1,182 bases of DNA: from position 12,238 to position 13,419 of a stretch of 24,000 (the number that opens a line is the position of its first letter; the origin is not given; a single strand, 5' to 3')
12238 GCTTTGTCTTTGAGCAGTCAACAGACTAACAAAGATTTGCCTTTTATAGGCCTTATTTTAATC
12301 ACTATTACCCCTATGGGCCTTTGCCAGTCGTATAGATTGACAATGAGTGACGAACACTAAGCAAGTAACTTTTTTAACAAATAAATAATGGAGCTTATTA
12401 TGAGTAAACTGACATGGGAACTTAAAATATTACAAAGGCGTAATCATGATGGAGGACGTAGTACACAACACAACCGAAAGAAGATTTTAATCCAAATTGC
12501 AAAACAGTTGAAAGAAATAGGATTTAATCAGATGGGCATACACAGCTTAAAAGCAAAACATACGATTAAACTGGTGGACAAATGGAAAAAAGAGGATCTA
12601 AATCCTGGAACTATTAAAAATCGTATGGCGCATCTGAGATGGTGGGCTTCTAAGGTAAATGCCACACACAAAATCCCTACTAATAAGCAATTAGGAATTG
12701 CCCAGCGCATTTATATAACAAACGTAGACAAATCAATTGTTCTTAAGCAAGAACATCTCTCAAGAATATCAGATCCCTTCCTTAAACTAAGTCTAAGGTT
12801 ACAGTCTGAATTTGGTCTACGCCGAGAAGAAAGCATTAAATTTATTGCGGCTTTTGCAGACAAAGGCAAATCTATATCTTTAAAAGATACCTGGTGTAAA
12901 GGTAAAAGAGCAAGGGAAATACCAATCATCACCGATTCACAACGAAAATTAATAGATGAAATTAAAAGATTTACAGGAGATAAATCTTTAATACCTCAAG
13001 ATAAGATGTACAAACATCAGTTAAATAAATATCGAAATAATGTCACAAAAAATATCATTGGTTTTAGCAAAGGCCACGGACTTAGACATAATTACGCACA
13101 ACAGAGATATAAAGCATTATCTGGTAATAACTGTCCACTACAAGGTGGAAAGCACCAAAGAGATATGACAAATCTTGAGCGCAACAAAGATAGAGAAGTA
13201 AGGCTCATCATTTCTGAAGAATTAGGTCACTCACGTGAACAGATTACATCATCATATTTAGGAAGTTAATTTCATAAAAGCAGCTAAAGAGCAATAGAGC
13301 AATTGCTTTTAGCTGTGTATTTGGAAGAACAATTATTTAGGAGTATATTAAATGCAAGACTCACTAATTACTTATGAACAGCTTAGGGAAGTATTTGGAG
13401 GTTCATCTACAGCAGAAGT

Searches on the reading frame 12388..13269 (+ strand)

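Call 25: search_protein_families(library=pfam, proteins=[window:12388-13269:+], max_evalue=0.01)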
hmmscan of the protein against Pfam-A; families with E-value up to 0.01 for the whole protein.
window:12388-13269:+ (293 aa): 2 families
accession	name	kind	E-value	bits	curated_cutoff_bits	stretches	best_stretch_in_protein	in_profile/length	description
PF12834.13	Phage_int_SAM_2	-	6.8e-14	52.6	22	1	5-89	1-87/91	Phage integrase, N-terminal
PF12835.12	Integrase_1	-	1.7e-08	35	23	1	127-239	28-149/149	Integrase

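Call 81: search_protein_families(library=ncbifam, proteins=[window:12388-13269:+], max_evalue=0.01)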
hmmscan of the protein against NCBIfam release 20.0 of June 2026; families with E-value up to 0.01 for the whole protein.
window:12388-13269:+ (293 aa): 0 families
